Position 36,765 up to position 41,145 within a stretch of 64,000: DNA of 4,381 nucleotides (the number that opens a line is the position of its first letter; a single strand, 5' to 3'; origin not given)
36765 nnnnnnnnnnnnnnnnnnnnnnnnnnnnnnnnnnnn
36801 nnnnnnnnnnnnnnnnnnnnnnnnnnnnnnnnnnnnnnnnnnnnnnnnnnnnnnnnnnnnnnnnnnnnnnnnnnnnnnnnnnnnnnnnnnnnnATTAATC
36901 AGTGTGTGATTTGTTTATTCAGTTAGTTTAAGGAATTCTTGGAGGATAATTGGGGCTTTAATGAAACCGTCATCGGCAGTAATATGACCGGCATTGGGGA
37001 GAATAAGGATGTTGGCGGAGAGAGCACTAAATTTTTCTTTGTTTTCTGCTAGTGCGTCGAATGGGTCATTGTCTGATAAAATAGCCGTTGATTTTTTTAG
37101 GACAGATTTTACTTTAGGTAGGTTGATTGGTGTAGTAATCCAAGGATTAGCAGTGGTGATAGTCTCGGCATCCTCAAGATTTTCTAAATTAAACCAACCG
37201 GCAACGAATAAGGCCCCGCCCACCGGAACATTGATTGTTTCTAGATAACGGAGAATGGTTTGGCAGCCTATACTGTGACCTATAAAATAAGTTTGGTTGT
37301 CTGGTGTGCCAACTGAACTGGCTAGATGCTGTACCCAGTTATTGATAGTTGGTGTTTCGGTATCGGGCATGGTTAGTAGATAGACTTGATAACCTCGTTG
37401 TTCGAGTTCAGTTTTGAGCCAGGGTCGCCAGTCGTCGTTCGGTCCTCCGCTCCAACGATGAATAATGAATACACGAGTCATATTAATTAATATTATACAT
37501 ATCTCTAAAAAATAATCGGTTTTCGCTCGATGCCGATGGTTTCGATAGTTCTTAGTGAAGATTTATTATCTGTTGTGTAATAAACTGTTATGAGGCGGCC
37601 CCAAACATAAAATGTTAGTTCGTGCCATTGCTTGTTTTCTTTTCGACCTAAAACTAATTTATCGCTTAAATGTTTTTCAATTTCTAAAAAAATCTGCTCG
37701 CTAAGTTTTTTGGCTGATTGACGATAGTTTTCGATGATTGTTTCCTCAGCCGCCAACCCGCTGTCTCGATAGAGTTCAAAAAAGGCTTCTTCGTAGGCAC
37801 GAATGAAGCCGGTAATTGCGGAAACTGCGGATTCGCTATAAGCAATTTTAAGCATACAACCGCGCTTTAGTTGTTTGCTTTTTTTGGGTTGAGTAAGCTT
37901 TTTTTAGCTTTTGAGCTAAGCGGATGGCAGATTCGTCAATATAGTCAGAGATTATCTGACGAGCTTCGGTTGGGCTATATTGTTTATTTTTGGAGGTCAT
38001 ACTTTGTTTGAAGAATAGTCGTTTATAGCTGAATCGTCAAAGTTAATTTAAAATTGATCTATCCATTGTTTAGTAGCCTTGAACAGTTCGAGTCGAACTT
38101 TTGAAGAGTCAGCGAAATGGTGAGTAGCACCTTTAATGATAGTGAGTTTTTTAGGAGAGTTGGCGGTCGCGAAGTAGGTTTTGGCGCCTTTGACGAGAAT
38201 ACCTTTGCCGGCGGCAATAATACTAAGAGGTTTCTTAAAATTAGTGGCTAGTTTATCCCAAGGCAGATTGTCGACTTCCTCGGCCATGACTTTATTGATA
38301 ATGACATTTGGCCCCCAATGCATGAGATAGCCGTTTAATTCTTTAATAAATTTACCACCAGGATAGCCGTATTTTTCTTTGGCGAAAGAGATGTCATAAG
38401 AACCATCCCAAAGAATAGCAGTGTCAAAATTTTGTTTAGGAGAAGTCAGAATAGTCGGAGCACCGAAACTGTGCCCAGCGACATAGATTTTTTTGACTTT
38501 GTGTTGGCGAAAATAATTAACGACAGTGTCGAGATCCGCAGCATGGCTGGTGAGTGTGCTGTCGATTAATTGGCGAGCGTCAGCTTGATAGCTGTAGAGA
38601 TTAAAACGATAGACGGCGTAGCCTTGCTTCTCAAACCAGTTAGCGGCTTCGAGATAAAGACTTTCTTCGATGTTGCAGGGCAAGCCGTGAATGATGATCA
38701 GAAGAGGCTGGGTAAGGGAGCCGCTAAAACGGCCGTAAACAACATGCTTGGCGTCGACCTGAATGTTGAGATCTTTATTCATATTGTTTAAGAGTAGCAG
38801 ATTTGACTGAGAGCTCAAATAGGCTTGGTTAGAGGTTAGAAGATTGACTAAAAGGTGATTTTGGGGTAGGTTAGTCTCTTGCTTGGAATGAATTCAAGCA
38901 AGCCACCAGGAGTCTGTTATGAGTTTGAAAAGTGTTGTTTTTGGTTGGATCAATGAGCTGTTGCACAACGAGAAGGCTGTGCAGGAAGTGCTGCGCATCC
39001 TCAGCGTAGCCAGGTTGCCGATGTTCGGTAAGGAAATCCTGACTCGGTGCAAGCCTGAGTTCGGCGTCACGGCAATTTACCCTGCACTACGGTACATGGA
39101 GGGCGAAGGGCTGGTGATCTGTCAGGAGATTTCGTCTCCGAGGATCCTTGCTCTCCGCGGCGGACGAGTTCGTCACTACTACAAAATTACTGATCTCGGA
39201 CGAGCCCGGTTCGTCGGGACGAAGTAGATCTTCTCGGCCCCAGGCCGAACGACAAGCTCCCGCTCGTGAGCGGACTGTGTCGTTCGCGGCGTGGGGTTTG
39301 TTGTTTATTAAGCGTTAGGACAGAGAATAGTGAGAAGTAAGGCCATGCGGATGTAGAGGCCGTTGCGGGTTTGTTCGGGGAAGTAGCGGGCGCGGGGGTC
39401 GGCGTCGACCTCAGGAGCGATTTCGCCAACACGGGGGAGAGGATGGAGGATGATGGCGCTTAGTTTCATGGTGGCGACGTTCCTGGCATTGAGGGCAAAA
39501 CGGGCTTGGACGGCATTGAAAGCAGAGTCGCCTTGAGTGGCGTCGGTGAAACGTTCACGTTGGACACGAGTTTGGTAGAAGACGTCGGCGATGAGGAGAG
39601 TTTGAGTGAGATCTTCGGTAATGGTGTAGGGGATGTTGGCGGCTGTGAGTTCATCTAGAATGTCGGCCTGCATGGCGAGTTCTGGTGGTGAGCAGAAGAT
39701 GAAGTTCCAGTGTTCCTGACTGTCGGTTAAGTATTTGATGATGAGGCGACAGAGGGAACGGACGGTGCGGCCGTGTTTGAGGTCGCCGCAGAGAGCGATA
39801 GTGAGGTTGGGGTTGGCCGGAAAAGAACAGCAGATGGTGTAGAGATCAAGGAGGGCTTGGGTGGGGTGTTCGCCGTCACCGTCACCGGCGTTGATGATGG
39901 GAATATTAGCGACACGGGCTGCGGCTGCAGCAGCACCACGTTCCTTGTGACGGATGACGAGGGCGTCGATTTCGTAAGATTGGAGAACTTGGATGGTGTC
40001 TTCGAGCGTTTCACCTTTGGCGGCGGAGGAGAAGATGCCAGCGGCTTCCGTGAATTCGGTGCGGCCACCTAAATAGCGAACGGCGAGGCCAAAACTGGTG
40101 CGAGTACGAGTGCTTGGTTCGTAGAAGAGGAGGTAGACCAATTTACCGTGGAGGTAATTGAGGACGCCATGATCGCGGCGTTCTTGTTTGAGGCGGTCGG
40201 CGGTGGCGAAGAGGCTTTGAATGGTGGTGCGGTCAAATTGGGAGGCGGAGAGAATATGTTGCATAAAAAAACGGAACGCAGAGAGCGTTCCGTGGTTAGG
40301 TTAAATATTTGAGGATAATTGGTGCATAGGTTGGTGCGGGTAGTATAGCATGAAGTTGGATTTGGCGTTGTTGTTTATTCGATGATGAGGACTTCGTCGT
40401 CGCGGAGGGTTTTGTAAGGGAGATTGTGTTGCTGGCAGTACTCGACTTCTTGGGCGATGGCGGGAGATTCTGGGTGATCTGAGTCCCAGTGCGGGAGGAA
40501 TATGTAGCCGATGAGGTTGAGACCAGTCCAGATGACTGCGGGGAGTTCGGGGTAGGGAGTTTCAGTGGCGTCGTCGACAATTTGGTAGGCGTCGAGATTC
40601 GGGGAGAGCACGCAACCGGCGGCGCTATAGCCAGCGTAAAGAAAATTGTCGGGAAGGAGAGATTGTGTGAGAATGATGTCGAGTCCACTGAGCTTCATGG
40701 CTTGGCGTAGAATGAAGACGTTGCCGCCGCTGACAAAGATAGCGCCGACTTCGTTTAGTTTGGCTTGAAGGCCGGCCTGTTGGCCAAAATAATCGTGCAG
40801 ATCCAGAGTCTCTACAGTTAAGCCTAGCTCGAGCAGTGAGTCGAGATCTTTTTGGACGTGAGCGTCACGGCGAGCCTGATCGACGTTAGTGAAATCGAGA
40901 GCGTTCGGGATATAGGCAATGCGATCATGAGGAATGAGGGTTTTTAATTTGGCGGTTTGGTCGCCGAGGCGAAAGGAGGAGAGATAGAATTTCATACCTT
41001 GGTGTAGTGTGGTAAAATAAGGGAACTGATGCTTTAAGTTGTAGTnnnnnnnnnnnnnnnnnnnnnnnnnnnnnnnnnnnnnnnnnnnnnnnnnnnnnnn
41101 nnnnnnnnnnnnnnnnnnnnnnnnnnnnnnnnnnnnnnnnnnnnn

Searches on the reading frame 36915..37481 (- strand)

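Call 4: search_protein_families(library=pfam, proteins=[window:36915-37481:-], max_evalue=0.1)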
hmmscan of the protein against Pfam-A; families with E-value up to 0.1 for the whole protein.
window:36915-37481:- (188 aa): 7 families
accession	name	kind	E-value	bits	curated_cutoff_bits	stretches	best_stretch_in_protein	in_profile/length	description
PF06821.19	Ser_hydrolase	-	6.7e-24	85.2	22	1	5-181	2-168/172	Serine hydrolase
PF12697.13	Abhydrolase_6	-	0.00014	23.1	26.3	1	12-100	6-99/217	Alpha/beta hydrolase family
PF00561.26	Abhydrolase_1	-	0.00062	19.9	25.8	1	59-108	66-110/245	alpha/beta hydrolase fold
PF12695.13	Abhydrolase_5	-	0.0012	19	27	1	23-106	19-100/164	Alpha/beta hydrolase family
PF13676.11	TIR_2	-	0.0052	17.7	28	1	4-61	1-52/122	TIR domain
PF08538.16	DUF1749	-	0.025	14.1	24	1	46-84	87-127/299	Protein of unknown function (DUF1749)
PF12146.15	Hydrolase_4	-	0.059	13.1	27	0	59-158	73-162/239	Serine aminopeptidase, S33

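Call 75: search_protein_families(library=ncbifam, proteins=[window:36915-37481:-], max_evalue=0.001)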
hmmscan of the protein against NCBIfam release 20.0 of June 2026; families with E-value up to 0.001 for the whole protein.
window:36915-37481:- (188 aa): 0 families

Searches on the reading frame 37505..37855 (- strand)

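Call 4: search_protein_families(library=pfam, proteins=[window:37505-37855:-], max_evalue=0.1)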
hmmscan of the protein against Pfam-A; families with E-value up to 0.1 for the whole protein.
window:37505-37855:- (116 aa): 1 family
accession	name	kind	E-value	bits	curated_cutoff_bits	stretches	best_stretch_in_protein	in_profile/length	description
PF07041.16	DUF1327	-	0.068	13.8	25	1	37-67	46-76/93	Protein of unknown function (DUF1327)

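Call 75: search_protein_families(library=ncbifam, proteins=[window:37505-37855:-], max_evalue=0.001)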
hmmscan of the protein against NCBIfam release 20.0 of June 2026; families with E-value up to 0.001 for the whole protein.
window:37505-37855:- (116 aa): 0 families

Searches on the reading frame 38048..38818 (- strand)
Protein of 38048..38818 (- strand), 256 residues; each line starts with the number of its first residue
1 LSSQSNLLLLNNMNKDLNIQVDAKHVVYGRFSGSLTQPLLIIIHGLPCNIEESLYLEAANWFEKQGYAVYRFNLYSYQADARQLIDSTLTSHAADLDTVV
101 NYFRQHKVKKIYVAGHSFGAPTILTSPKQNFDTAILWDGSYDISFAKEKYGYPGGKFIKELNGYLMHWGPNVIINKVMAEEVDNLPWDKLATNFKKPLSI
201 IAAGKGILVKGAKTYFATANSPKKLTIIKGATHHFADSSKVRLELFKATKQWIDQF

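Call 4: search_protein_families(library=pfam, proteins=[window:38048-38818:-], max_evalue=0.1)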
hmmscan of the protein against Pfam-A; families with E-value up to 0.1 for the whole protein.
window:38048-38818:- (256 aa): 9 families
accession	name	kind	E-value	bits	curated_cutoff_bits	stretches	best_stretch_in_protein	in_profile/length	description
PF12146.15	Hydrolase_4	-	3.8e-07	30.1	27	1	39-124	6-91/239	Serine aminopeptidase, S33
PF00561.26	Abhydrolase_1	-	1e-05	25.8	25.8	1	38-124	1-84/245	alpha/beta hydrolase fold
PF12697.13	Abhydrolase_6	-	0.00011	23.4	26.3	1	40-163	1-113/217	Alpha/beta hydrolase family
PF08538.16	DUF1749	-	0.00056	19.6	24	1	32-125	25-121/299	Protein of unknown function (DUF1749)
PF06057.17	VirJ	-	0.002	18.5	22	1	57-123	19-81/191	Bacterial virulence protein (VirJ)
PF03403.19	PAF-AH_p_II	-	0.0096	14.9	20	1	108-139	220-253/372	Platelet-activating factor acetylhydrolase, isoform II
PF20408.4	Abhydrolase_11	-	0.016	15.3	27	1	38-120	3-87/193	Alpha/beta hydrolase domain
PF05057.20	DUF676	-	0.017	15.1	20.3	1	39-122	7-91/217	Putative serine esterase (DUF676)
PF17930.7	LpxI_N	-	0.026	14.9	25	1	56-116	13-74/129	LpxI N-terminal domain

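Call 75: search_protein_families(library=ncbifam, proteins=[window:38048-38818:-], max_evalue=0.001)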
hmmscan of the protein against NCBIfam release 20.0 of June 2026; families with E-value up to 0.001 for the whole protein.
window:38048-38818:- (256 aa): 1 family
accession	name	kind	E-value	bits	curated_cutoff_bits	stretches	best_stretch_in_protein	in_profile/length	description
NF047920.1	lactonase_UilS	equivalog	6.2e-05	22.8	400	0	34-130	21-119/285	UilS family quorum-quenching N-acyl-homoserine lactonase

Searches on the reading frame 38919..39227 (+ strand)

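Call 4: search_protein_families(library=pfam, proteins=[window:38919-39227:+], max_evalue=0.1)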
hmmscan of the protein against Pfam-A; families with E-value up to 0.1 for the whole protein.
window:38919-39227:+ (102 aa): 1 family
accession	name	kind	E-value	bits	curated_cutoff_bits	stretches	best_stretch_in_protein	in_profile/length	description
PF03551.20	PadR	-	2.6e-06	27.7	27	1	31-97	6-72/75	Transcriptional regulator PadR-like family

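Call 75: search_protein_families(library=ncbifam, proteins=[window:38919-39227:+], max_evalue=0.001)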
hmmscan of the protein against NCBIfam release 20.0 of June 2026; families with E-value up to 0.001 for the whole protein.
window:38919-39227:+ (102 aa): 0 families

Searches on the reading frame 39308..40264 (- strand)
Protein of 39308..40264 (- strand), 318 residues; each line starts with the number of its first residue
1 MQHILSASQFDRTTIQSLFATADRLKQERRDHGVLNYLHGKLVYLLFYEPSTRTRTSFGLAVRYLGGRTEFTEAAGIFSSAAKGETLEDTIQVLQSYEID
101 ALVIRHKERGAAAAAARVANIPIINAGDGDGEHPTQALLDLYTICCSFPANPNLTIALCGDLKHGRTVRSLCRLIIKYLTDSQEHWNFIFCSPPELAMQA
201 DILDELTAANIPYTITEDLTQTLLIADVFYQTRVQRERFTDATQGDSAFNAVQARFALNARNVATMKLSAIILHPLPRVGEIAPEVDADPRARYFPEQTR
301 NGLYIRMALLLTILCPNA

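Call 4: search_protein_families(library=pfam, proteins=[window:39308-40264:-], max_evalue=0.1)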
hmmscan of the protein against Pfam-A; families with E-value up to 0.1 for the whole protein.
window:39308-40264:- (318 aa): 2 families
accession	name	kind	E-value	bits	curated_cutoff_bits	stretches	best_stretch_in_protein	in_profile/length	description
PF02729.26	OTCace_N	-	1.5e-44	152.1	29.9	1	2-144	1-146/148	Aspartate/ornithine carbamoyltransferase, carbamoyl-P binding domain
PF00185.30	OTCace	-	5.5e-21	75.7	29.4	1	153-312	2-156/157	Aspartate/ornithine carbamoyltransferase, Asp/Orn binding domain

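Call 75: search_protein_families(library=ncbifam, proteins=[window:39308-40264:-], max_evalue=0.001)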
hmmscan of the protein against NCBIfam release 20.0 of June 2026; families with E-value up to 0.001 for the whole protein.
window:39308-40264:- (318 aa): 17 families
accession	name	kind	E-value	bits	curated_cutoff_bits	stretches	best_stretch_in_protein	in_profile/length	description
TIGR00670.1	asp_carb_tr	equivalog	4.8e-90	301.7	236.95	1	2-313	1-302/304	aspartate carbamoyltransferase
NF002032.1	PRK00856.1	equivalog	8.3e-84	281.3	263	1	2-313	1-296/297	aspartate carbamoyltransferase catalytic subunit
NF008853.0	PRK11891.1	equivalog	3.4e-72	243.4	560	1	2-314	89-398/430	aspartate carbamoyltransferase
NF006046.0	PRK08192.1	equivalog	2e-68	231.1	512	1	2-314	7-317/339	aspartate carbamoyltransferase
NF001986.0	PRK00779.1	subfamily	2.5e-36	125.4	306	1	1-314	5-304/307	ornithine carbamoyltransferase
NF010387.0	PRK13814.1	equivalog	1.9e-35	122.3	660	1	3-313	7-302/310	aspartate carbamoyltransferase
TIGR00658.1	orni_carb_tr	equivalog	5.3e-32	111.2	280.85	1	2-314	1-303/304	ornithine carbamoyltransferase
NF009916.0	PRK13376.1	equivalog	1.3e-25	89.9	800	1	18-311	24-330/525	bifunctional aspartate carbamoyltransferase catalytic subunit/aspartate carbamoyltransferase regulatory subunit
TIGR04384.1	putr_carbamoyl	exception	2.3e-25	89.4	500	1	4-316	2-309/330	putrescine carbamoyltransferase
NF011380.0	PRK14805.1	equivalog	9.7e-19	67.5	421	1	1-314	1-300/302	ornithine carbamoyltransferase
NF003286.0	PRK04284.1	subfamily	1.8e-15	56.9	515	1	4-230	9-229/332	ornithine carbamoyltransferase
NF003384.0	PRK04523.1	equivalog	4.8e-13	48.9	288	1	1-144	3-159/336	N-acetylornithine carbamoyltransferase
NF009213.0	PRK12562.1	subfamily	1.1e-12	48.1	559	1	2-164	7-167/334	ornithine carbamoyltransferase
NF002470.0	PRK01713.1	equivalog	4.3e-10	39.6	545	1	2-145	8-147/334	ornithine carbamoyltransferase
NF011379.0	PRK14804.1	equivalog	1.6e-09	37.3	373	1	2-314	7-309/311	ornithine carbamoyltransferase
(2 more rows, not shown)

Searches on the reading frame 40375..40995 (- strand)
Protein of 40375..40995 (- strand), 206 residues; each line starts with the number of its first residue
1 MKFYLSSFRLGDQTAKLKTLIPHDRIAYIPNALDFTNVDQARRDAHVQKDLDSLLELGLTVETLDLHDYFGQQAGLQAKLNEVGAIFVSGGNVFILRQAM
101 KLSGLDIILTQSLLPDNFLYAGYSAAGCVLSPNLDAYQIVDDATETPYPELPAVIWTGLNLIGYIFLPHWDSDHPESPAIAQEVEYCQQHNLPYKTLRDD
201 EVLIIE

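Call 4: search_protein_families(library=pfam, proteins=[window:40375-40995:-], max_evalue=0.1)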
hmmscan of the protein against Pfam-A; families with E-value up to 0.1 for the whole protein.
window:40375-40995:- (206 aa): 1 family
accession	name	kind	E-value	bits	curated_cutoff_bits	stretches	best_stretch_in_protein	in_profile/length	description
PF03575.23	Peptidase_S51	-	7.9e-18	65.3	23.9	1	24-205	31-198/206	Peptidase family S51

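Call 75: search_protein_families(library=ncbifam, proteins=[window:40375-40995:-], max_evalue=0.001)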
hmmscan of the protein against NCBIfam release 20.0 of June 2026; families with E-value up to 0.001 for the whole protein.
window:40375-40995:- (206 aa): 1 family
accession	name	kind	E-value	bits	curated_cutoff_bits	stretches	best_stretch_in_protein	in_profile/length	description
NF003642.0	PRK05282.1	equivalog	5.4e-06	26.1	156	1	23-134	31-130/233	dipeptidase PepE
